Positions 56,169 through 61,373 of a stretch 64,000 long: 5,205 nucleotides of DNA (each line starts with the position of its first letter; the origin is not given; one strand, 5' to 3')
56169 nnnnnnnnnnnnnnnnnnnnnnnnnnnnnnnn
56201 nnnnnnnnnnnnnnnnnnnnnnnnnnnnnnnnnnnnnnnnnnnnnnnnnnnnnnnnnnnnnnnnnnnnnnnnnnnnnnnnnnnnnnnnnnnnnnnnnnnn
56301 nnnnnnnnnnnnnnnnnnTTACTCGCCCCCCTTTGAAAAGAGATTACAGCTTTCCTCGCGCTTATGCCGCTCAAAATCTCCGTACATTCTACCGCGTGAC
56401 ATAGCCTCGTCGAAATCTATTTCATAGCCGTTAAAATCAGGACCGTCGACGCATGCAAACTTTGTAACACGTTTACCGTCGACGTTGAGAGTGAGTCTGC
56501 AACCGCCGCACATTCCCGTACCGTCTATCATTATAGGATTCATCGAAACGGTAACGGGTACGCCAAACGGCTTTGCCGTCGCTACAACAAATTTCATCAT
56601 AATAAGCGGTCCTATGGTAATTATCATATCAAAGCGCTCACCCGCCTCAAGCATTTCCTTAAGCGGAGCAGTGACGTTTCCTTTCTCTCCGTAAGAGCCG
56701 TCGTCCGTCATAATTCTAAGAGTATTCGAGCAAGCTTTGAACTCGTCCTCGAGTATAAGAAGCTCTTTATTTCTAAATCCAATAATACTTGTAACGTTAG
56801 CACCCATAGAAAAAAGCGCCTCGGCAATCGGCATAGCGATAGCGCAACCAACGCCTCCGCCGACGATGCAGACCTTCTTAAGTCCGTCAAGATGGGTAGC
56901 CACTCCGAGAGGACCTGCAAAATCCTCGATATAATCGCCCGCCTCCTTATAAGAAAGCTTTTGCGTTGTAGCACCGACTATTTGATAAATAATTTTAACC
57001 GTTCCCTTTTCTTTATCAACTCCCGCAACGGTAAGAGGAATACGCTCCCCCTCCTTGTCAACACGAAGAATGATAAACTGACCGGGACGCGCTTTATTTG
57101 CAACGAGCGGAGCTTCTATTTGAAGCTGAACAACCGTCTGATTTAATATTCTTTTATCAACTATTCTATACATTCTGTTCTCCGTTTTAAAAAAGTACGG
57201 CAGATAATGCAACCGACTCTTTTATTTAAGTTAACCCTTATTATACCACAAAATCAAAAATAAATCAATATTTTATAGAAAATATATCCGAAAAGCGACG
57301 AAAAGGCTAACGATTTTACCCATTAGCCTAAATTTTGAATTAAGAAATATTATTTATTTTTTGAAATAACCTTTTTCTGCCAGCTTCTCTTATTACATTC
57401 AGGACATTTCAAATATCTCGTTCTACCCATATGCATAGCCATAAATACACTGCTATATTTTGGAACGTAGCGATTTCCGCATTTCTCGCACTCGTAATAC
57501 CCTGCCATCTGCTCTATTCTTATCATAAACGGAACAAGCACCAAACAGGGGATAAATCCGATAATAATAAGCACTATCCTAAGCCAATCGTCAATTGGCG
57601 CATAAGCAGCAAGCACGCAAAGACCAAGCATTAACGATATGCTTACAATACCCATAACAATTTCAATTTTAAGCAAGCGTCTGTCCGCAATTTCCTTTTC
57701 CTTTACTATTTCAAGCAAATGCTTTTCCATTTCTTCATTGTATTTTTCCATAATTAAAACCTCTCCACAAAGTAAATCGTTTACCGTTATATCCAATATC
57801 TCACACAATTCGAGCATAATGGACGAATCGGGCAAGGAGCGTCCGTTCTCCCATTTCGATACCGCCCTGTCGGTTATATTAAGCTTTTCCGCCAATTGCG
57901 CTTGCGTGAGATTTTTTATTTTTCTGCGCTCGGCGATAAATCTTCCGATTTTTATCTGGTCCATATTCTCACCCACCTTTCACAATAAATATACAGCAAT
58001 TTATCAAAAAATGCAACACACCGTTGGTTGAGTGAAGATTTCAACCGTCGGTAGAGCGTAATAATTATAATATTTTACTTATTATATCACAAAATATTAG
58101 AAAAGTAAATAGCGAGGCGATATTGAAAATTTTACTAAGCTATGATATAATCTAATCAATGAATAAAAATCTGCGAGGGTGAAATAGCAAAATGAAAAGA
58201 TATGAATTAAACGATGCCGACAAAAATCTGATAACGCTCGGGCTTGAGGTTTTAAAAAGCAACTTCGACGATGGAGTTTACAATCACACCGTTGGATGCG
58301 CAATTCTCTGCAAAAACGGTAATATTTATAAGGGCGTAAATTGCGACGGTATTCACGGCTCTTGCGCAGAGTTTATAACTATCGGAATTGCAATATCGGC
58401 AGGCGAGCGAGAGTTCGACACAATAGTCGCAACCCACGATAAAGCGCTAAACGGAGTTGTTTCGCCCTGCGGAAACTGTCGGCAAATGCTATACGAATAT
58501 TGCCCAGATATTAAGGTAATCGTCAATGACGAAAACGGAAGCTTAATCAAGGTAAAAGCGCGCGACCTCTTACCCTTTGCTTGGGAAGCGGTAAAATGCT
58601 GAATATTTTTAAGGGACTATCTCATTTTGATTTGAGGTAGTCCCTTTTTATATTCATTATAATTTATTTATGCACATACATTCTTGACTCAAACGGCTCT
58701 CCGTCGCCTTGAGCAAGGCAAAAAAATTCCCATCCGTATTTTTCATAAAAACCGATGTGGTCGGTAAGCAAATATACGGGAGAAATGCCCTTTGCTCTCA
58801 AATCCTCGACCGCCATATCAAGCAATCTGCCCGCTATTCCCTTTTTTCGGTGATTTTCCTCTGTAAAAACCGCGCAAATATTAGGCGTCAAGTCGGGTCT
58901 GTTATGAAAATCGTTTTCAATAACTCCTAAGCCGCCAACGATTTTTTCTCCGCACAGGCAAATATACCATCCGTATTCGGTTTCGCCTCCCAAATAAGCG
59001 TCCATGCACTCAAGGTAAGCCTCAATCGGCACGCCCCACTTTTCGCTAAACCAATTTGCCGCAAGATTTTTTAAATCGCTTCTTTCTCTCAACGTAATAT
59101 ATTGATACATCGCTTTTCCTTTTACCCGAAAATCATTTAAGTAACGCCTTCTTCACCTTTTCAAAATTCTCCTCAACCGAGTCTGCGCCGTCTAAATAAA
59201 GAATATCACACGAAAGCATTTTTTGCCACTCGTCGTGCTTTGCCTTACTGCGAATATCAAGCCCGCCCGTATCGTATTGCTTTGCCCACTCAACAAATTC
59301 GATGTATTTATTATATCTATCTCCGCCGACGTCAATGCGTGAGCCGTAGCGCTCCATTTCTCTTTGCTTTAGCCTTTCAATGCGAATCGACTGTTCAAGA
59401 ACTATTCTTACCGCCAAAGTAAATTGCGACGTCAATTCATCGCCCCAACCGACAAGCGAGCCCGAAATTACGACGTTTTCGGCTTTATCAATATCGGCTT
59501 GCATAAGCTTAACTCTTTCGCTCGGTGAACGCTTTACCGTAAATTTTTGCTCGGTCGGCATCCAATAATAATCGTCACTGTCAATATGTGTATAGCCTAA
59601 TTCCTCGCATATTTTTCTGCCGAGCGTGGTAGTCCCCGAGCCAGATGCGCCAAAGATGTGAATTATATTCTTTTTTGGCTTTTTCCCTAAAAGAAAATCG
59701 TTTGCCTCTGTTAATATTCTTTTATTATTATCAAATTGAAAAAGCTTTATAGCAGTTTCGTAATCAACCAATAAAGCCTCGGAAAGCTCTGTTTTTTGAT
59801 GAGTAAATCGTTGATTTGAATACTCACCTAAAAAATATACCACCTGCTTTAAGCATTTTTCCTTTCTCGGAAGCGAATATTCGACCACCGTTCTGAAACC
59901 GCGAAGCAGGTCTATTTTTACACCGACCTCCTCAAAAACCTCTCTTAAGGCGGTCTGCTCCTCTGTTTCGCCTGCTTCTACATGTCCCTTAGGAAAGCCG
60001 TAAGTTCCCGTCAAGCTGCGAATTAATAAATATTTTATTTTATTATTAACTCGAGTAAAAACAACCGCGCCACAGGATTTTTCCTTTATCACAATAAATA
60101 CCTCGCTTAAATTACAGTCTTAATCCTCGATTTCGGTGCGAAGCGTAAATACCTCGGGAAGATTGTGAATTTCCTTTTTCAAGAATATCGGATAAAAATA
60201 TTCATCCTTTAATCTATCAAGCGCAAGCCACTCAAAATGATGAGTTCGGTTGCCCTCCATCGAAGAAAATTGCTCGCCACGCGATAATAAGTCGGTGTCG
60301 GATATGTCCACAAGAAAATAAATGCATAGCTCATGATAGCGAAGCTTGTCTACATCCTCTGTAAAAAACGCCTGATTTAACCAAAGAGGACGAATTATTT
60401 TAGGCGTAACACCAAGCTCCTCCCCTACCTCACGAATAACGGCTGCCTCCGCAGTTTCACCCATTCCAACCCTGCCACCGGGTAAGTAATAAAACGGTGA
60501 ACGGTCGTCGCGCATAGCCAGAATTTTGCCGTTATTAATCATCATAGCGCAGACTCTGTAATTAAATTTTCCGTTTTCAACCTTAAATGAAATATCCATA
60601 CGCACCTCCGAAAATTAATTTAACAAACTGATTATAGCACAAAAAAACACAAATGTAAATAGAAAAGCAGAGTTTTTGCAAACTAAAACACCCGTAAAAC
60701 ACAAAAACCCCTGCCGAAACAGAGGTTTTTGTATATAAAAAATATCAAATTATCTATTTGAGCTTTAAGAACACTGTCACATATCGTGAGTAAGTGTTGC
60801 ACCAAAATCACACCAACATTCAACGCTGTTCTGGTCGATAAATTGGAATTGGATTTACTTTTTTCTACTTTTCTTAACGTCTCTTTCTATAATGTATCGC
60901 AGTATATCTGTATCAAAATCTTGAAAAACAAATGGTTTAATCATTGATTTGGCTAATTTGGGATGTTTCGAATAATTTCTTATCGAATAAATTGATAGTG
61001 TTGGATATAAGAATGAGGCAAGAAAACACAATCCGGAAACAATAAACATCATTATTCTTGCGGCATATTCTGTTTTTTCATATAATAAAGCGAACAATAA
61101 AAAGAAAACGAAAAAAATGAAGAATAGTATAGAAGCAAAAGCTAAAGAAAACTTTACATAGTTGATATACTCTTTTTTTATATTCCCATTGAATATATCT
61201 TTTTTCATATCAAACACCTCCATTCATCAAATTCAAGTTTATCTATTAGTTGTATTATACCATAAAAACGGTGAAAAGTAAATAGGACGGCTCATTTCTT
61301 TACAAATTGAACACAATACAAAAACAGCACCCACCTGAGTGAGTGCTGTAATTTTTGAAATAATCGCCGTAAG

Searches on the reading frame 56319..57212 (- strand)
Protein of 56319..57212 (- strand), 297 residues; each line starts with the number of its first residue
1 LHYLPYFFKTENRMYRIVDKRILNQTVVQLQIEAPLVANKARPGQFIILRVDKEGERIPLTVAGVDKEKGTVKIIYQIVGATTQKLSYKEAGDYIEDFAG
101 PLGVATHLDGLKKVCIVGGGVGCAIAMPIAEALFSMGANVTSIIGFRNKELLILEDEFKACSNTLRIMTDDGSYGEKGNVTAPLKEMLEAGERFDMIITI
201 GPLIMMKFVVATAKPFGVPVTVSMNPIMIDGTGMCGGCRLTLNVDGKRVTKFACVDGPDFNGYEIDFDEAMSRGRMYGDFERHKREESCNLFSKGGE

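Call 8: search_protein_families(library=pfam, proteins=[window:56319-57212:-])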
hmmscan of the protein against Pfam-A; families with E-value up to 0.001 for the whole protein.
window:56319-57212:- (297 aa): 1 family
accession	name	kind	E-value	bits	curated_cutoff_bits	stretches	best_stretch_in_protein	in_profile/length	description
PF10418.14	DHODB_Fe-S_bind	-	9.9e-12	44.8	23.9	1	225-265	1-40/41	Iron-sulfur cluster binding domain of dihydroorotate dehydrogenase B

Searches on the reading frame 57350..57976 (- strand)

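Call 8: search_protein_families(library=pfam, proteins=[window:57350-57976:-])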
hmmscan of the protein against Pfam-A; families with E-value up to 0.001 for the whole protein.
window:57350-57976:- (208 aa): 5 families
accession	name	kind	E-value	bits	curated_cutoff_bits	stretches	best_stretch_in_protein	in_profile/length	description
PF01381.28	HTH_3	-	1.8e-14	53.9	23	1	14-67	1-54/55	Helix-turn-helix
PF12844.13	HTH_19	-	3.7e-11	43.2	30.2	1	11-70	1-60/64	Helix-turn-helix domain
PF13560.12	HTH_31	-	6.3e-09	36.5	27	1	10-65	2-58/64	Helix-turn-helix domain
PF13443.12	HTH_26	-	4.4e-06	27.3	22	1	19-69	7-58/63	Cro/C1-type HTH DNA-binding domain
PF13744.12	HTH_37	-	0.00015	21.9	27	1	9-46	18-55/80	Helix-turn-helix domain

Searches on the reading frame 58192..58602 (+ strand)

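Call 8: search_protein_families(library=pfam, proteins=[window:58192-58602:+])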
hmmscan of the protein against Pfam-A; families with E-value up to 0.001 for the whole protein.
window:58192-58602:+ (136 aa): 1 family
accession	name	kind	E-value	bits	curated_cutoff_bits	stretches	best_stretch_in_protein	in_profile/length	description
PF00383.29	dCMP_cyt_deam_1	-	5.8e-09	36.2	25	1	30-104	22-94/102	Cytidine and deoxycytidylate deaminase zinc-binding region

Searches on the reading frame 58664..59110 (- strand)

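Call 8: search_protein_families(library=pfam, proteins=[window:58664-59110:-])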
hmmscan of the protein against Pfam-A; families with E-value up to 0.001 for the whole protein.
window:58664-59110:- (148 aa): 5 families
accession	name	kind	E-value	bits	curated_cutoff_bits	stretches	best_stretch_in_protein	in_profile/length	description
PF13527.13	Acetyltransf_9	-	8e-12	45.7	25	1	49-129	44-126/127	Acetyltransferase (GNAT) domain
PF00583.31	Acetyltransf_1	-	2.4e-11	44.4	20.7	1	21-127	8-116/116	Acetyltransferase (GNAT) family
PF13508.13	Acetyltransf_7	-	3.1e-10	40.7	27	1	48-128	5-83/84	Acetyltransferase (GNAT) domain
PF13673.13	Acetyltransf_10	-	3.1e-06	27.6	23.6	1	34-128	20-108/128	Acetyltransferase (GNAT) domain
PF13880.12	Acetyltransf_13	-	0.00012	22.3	22.8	1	78-103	7-32/69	ESCO1/2 acetyl-transferase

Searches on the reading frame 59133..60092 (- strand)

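Call 8: search_protein_families(library=pfam, proteins=[window:59133-60092:-])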
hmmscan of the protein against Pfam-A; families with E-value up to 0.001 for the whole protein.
window:59133-60092:- (319 aa): 4 families
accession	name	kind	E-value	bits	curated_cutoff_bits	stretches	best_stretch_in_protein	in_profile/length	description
PF00293.34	NUDIX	-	1.8e-15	57.6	21.1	1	10-125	7-128/134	NUDIX domain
PF13238.12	AAA_18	-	9.8e-07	29.7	29.4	1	144-252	1-119/128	AAA domain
PF13671.12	AAA_33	-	0.0002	22.1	27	0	144-176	2-34/143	AAA domain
PF22327.2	Nudt16-like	-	0.00053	20.4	27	0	9-77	13-82/161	U8 snoRNA-decapping enzyme-like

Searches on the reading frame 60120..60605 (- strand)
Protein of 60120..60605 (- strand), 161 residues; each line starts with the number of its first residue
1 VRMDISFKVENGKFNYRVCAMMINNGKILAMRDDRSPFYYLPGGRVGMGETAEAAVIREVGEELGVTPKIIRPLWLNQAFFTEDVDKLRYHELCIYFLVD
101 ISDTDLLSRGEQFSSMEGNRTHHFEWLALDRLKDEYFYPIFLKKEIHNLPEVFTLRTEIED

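Call 8: search_protein_families(library=pfam, proteins=[window:60120-60605:-])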
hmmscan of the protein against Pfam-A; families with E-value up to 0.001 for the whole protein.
window:60120-60605:- (161 aa): 1 family
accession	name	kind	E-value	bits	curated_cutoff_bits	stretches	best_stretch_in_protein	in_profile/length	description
PF00293.34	NUDIX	-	1.9e-16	60.7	21.1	1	17-134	5-120/134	NUDIX domain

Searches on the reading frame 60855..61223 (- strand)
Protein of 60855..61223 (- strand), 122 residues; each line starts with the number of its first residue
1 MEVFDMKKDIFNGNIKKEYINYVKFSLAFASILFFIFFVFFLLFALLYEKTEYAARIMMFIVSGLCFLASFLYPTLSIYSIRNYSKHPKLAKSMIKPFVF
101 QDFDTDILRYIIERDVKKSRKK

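Call 8: search_protein_families(library=pfam, proteins=[window:60855-61223:-])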
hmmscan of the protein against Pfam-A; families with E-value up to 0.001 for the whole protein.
window:60855-61223:- (122 aa): 1 family
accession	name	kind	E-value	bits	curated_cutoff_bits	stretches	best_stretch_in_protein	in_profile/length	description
PF03125.24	Sre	-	6.3e-05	22.7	22.9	1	28-97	255-324/365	Sre G protein-coupled chemoreceptor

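Call 61: search_protein_families(library=ncbifam, proteins=[window:60855-61223:-], max_evalue=0.1)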
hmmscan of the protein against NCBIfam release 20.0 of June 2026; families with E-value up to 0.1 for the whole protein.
window:60855-61223:- (122 aa): 3 families
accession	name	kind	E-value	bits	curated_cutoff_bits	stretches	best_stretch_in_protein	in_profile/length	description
NF045846.1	MSC0882_dom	subfamily_domain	0.0017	17.6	60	1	15-92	3-83/244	MSC_0882 family membrane protein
NF041560.1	T6SS_Burk_ExIF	subfamily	0.0022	17.7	90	1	16-97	122-201/234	putative type VI secretion system effector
NF046000.1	MAG1210_fam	subfamily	0.014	14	275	1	15-89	57-132/550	MAG1210 family protein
